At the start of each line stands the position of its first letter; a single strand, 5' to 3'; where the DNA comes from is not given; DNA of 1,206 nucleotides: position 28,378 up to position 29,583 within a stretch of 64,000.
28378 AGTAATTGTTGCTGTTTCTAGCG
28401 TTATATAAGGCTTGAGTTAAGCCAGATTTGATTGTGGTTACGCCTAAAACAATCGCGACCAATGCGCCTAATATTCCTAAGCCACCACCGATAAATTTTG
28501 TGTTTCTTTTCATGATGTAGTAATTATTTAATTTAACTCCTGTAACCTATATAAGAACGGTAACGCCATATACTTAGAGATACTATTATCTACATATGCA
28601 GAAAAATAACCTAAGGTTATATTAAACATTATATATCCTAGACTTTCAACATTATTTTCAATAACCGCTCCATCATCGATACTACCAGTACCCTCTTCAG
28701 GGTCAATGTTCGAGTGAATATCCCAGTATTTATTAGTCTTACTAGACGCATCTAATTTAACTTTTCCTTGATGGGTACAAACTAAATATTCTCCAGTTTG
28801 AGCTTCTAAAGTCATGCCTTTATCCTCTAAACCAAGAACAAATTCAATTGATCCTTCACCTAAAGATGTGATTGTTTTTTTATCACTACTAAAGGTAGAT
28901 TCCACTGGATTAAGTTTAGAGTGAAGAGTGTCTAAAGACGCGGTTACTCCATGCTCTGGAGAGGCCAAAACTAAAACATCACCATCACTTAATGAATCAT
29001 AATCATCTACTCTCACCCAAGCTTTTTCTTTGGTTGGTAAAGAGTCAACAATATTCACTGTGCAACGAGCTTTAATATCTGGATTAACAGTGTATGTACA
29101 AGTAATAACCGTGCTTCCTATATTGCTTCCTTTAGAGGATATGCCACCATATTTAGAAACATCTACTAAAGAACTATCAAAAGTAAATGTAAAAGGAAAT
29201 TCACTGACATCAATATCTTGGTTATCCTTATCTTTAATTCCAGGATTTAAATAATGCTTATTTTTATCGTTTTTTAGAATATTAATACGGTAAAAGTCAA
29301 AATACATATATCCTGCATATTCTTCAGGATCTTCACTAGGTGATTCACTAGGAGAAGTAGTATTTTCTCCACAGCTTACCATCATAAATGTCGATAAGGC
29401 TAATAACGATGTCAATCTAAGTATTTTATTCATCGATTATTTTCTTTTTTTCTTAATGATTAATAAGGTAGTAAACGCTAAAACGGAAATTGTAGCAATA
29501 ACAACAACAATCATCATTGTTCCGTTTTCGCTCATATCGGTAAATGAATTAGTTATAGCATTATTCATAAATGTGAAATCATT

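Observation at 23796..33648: Three-gene operon (surface endonuclease I, lipoprotein, giant C11 protease) whose products all carry the same unassigned ~150-aa module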

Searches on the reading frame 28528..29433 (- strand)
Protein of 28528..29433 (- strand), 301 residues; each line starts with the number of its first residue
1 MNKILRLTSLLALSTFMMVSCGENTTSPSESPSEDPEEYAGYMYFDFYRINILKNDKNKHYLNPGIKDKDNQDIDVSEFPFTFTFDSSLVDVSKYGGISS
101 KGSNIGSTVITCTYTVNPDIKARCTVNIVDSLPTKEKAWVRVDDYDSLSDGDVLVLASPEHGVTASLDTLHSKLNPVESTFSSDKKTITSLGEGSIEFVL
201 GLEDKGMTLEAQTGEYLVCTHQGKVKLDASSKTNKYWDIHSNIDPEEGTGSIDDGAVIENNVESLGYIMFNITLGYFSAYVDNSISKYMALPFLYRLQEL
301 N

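Call 6: search_protein_families(library=pfam, proteins=[window:28528-29433:-], max_evalue=0.1)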
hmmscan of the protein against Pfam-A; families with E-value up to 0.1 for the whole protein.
window:28528-29433:- (301 aa): 1 family
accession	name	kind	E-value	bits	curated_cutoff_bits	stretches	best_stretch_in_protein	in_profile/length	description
PF06268.19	Fascin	-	0.016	15.8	23.1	1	198-240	27-69/108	Fascin domain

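Call 7: search_protein_families(library=ncbifam, proteins=[window:28528-29433:-], max_evalue=0.1)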
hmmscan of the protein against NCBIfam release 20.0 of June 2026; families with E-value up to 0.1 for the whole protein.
window:28528-29433:- (301 aa): 0 families

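Call 18: find_homologous_proteins(query=window:28528-29433:-)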
Query window:28528-29433:- (301 aa): 47 proteins with E <= 0.001 among 1539 candidates.
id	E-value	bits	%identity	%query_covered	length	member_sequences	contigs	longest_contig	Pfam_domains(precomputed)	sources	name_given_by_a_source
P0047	3.1e-189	646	96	100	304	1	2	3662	-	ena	-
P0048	1.6e-188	643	96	100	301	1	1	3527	-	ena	-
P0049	7.8e-188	641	95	100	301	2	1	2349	-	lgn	-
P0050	3.2e-187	639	100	95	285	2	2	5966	-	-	-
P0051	4.1e-187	639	95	100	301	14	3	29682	-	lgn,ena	-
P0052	5.2e-186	635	94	100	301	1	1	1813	-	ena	-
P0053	1.9e-175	601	94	95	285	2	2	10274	-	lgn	-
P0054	1.0e-159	549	81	100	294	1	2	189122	-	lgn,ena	-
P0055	4.3e-153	527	81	89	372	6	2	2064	PF07523.19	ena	-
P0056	5.4e-153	527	81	89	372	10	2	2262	PF07523.19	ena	-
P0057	1.0e-152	526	82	89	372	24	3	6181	PF07523.19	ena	-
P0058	3.1e-144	498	75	100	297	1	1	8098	-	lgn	-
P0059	1.2e-135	470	71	95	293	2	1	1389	-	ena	-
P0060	1.5e-134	466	75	88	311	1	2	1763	-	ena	-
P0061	2.4e-129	449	73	87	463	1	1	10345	PF07523.19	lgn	-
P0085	9.3e-90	319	57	86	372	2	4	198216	-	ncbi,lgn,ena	-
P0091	1.5e-65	240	47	89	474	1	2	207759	PF07523.19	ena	-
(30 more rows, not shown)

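Call 28: find_related_loci(query=A2, collection=genome_contigs, flank=10000)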
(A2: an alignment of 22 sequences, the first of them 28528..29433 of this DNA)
Query A2 (301 aa) in genome_contigs; peptide patterns used: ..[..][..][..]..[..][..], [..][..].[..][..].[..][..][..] (x = any residue, [..] = any of these).
33 stretches matched a pattern; 6 encode a relative of the query (tblastn E <= 1e-3); 6 distinct loci.
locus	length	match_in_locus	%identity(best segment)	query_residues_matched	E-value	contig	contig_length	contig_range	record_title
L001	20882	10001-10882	83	1-301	4e-173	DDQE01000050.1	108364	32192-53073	MAG TPA_asm: Bacillales bacterium UBA2450 UBA2450_contig_1166, whole genome shotgun sequence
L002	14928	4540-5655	80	1-301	2e-140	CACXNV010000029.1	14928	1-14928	MAG: uncultured Erysipelotrichaceae bacterium isolate RUG11432 genome assembly, contig: RUG11432_asm_29, whole genome sh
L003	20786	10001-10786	70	39-301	6e-120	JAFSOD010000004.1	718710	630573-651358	MAG: Bacilli bacterium isolate RGIG3320 Goat_Reticulum-5__c320, whole genome shotgun sequence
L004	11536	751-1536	69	39-301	8e-116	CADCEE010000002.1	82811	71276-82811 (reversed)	MAG: uncultured Erysipelotrichaceae bacterium isolate RUG14566 genome assembly, contig: RUG14566_asm_2, whole genome sho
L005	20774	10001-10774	57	39-298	1e-95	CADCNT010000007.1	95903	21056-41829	MAG: uncultured Erysipelotrichaceae bacterium isolate RUG14810 genome assembly, contig: RUG14810_asm_7, whole genome sho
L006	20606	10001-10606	36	86-297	1e-29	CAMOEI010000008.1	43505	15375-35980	MAG: uncultured Bacillales bacterium isolate SRR873606_bin.85_metaWRAP_v1.3_MAG genome assembly, contig: NODE_1038_lengt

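Call 32: predict_structure(alignment_id=A2)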
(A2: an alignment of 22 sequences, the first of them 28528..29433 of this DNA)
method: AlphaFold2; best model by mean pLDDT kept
length: 301 residues; sequences in the alignment: 22
mean_pLDDT: 86.8   pTM: 0.79
mean pLDDT of the five models: 86.8, 86.8, 85.5, 85.6, 84.4
residues with pLDDT >= 90: 217; 70-90: 43; 50-70: 8; < 50: 33
segments of 3 or more residues with pLDDT < 50: 1-3, 5-33
pLDDT, mean of each block of 10 residues (from residue 1): 43 39 36 60 92 94 95 95 95 96 94 96 95 87 95 97 96 96 97 95 94 93 88 85 89 94 92 96 89 94 66
secondary structure, 60 per line:
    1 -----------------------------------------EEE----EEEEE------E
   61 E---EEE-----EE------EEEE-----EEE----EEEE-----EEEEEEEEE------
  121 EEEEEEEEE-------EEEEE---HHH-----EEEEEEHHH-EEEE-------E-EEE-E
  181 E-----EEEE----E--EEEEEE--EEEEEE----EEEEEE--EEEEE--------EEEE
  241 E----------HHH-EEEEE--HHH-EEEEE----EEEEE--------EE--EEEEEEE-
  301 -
elements in order: E42-44 E49-53 E65-67 E81-84 E90-92 E97-100 E106-114 E121-129 E137-141 E153-158 E163-166 E176-178 E187-190 E198-203 E206-211 E216-221 E224-228 E237-241 E256-260 E267-271 E276-280 E293-299

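Call 35: fold_search(model_id=the predicted structure, library=pdb)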
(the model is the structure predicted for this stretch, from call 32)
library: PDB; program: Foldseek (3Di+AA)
matches with E <= 10: 642; with E <= 0.001: 20
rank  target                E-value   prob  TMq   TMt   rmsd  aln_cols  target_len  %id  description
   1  5ec5_M                6.6e-05  1.00  0.30  0.31  26.9       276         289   10  Crystal structure of lysenin pore (released 2016-05-18)
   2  5ec5_F                8.6e-05  1.00  0.30  0.32  18.6       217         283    9  Crystal structure of lysenin pore (released 2016-05-18)
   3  5ec5_L                9.6e-05  1.00  0.30  0.31  18.9       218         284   10  Crystal structure of lysenin pore (released 2016-05-18)
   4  5ec5_D                1.3e-04  1.00  0.30  0.31  25.7       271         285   10  Crystal structure of lysenin pore (released 2016-05-18)
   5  5ec5_B                1.4e-04  1.00  0.30  0.31  26.8       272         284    9  Crystal structure of lysenin pore (released 2016-05-18)
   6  5ec5_E                2.2e-04  1.00  0.27  0.29  26.2       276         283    9  Crystal structure of lysenin pore (released 2016-05-18)
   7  4gp0_B                2.6e-04  1.00  0.34  0.22  12.4       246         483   13  The crystal structure of human fascin 1 R149A K150A R151A mutant (released 2012-11-28)
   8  7zau_C                2.9e-04  1.00  0.34  0.22  12.1       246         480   13  Fascin-1 in complex with Nb 3E11 (released 2023-09-27)
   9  5ec5_C                3.2e-04  1.00  0.31  0.32  26.2       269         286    9  Crystal structure of lysenin pore (released 2016-05-18)
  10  5ec5_I                3.4e-04  1.00  0.27  0.28  19.0       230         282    9  Crystal structure of lysenin pore (released 2016-05-18)
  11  5gaq_A                3.5e-04  1.00  0.27  0.28  19.1       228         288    9  Cryo-EM structure of the Lysenin Pore (released 2016-04-06)
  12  2e4m_A                4.8e-04  1.00  0.35  0.37  18.9       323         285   10  Crystal structure of hemagglutinin subcomponent complex (HA-33/HA-17) from Clostridium botulinum serotype D strain 494 (released 2007-06-19)
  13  4gov_B                6.3e-04  1.00  0.34  0.23  12.3       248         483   12  The crystal structure of human fascin 1 S39D mutant (released 2012-11-28)
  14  5ec5_A                6.3e-04  1.00  0.29  0.30  19.0       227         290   10  Crystal structure of lysenin pore (released 2016-05-18)
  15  9gxi_A                6.6e-04  1.00  0.33  0.22  12.2       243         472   12  Subtomogram average of fascin-actin complex (released 2025-06-11)
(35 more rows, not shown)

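Call 54: find_encoding_contigs(protein=P0091, flank=10000, max_places=2)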
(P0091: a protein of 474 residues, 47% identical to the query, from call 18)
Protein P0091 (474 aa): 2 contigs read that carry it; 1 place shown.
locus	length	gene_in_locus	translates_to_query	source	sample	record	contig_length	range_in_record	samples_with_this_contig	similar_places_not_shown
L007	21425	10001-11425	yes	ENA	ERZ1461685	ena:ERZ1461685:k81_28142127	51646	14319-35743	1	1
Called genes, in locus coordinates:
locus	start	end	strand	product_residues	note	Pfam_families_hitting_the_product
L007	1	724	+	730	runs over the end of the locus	PF12911:OppC_N, PF00528:BPD_transp_1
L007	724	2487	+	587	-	PF00005:ABC_tran, PF13304:AAA_21 (weak), PF00005:ABC_tran, PF08352:oligo_HPY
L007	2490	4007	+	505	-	PF00005:ABC_tran, PF08352:oligo_HPY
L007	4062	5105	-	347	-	PF00561:Abhydrolase_1, PF02230:Abhydrolase_2 (faint), PF12146:Hydrolase_4, PF20434:BD-FAE (faint), PF12697:Abhydrolase_6 (weak), PF00326:Peptidase_S9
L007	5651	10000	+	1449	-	PF04231:Endonuclease_1, PF07523:Big_3 (faint)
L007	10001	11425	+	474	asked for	PF07523:Big_3 (weak)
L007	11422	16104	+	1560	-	PF22067:Cep192_D3 (faint), PF02368:Big_2, PF26182:Ig_NUP210_5th (faint), PF02368:Big_2, PF03415:Peptidase_C11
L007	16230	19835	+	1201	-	PF00082:Peptidase_S8, PF07523:Big_3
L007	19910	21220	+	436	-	PF03415:Peptidase_C11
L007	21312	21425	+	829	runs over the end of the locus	PF02368:Big_2, PF03415:Peptidase_C11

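Call 55: find_encoding_contigs(protein=P0085, flank=10000, max_places=2)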
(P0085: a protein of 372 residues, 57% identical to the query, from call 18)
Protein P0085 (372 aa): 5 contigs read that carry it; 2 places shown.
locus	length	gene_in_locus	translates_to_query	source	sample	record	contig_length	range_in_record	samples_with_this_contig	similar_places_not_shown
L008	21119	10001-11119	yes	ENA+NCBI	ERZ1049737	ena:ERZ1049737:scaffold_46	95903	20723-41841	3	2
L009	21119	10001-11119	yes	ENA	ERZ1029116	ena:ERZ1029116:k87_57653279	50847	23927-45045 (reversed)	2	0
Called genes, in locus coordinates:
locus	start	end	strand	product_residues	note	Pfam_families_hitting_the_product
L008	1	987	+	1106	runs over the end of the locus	PF00496:SBP_bac_5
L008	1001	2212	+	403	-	PF02368:Big_2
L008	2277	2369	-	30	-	-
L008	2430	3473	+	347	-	PF00528:BPD_transp_1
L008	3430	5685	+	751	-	PF12911:OppC_N, PF00528:BPD_transp_1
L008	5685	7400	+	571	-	PF00005:ABC_tran, PF13304:AAA_21, PF00005:ABC_tran, PF08352:oligo_HPY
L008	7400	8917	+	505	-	PF00005:ABC_tran, PF08352:oligo_HPY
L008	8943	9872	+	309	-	PF09243:Rsm22, PF08241:Methyltransf_11 (weak), PF08242:Methyltransf_12 (faint), PF13649:Methyltransf_25 (weak)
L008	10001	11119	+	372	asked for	-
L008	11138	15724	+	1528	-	PF21764:Invasin_D4 (faint), PF26182:Ig_NUP210_5th (faint), PF26918:Ig_Eae (faint), PF02368:Big_2, PF22359:Big-like (faint), PF02368:Big_2, PF03415:Peptidase_C11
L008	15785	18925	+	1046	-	PF00082:Peptidase_S8, PF07523:Big_3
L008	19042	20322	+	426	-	PF03415:Peptidase_C11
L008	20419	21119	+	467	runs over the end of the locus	PF03415:Peptidase_C11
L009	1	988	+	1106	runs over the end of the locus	PF00496:SBP_bac_5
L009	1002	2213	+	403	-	PF02368:Big_2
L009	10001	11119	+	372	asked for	-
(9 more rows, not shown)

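Call 58: search_solved_structures(query=A2, max_evalue=10)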
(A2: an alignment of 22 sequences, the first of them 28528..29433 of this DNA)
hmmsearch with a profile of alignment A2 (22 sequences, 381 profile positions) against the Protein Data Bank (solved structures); distinct sequences matched with E-value up to 10: 3.
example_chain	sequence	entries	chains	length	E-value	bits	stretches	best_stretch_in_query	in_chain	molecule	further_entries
7quz_AAA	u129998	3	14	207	0.15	14.5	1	149-204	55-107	Beta-1,3-glucanase bglH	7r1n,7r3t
4fd0_A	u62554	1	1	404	0.27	13.6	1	44-108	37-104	Leucine rich hypothetical protein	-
7ood_i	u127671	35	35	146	0.43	12.9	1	286-321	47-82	50S ribosomal protein L13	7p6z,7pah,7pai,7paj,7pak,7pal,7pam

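Call 63: search_protein_families(library=pfam, proteins=[L001:10867-14592:+, L001:14670-18395:+, L002:9447-12806:+, L006:8486-9649:+, L006:10833-12275:+, L006:12279-15311:+, L006:4056-6839:+, L006:9704-10618:+], max_evalue=0.001)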
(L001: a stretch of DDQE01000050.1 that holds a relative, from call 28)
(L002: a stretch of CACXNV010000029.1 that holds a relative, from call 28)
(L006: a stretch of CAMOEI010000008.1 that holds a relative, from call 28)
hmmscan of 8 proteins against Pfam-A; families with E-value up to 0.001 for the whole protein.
L001:10867-14592:+ (1242 aa): 2 families
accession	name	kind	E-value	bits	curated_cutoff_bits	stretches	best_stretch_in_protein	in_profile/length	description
PF00082.27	Peptidase_S8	-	9.4e-50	170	21.8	1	99-398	1-288/288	Subtilase family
PF02368.24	Big_2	-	8.4e-30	103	22.8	2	726-802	2-79/79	Bacterial Ig-like domain (group 2)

L001:14670-18395:+ (1242 aa): 3 families
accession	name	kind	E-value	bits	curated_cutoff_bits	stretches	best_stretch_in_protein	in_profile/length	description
PF00082.27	Peptidase_S8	-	2.4e-43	148.9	21.8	1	84-347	1-273/288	Subtilase family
PF02368.24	Big_2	-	6.5e-14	52.1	22.8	1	477-549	2-73/79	Bacterial Ig-like domain (group 2)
PF07523.18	Big_3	-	1.5e-07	32.1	21.2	1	727-799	2-68/68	Bacterial Ig-like domain (group 3)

L002:9447-12806:+ (1120 aa): 2 families
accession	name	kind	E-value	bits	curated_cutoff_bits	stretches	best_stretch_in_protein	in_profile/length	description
PF00082.27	Peptidase_S8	-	1e-43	150.2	21.8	1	84-347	1-273/288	Subtilase family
PF07523.18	Big_3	-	2.7e-13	50.4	21.2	2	386-458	2-68/68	Bacterial Ig-like domain (group 3)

L006:8486-9649:+ (388 aa): 1 family
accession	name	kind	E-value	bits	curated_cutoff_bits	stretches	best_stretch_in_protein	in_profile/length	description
PF14253.11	AbiH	-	4.2e-20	73.4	30.9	1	13-328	1-257/260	Bacteriophage abortive infection AbiH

L006:10833-12275:+ (481 aa): 1 family
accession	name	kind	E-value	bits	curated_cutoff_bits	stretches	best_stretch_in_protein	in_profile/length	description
PF02368.24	Big_2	-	3.2e-18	65.9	22.8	1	283-359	2-79/79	Bacterial Ig-like domain (group 2)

L006:12279-15311:+ (1011 aa): 1 family
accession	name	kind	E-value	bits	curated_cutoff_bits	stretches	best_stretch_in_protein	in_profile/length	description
PF18998.6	Flg_new_2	-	9.7e-05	22.7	23.6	0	51-115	9-72/73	Divergent InlB B-repeat domain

L006:4056-6839:+ (928 aa): 0 families

L006:9704-10618:+ (305 aa): 2 families
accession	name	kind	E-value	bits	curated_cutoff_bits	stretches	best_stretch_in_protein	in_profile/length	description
PF02368.24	Big_2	-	2.5e-08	34.2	22.8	1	92-134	34-76/79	Bacterial Ig-like domain (group 2)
PF15613.11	WSD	-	9.3e-05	23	25.4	0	248-298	12-51/69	Williams-Beuren syndrome DDT (WSD), D-TOX E motif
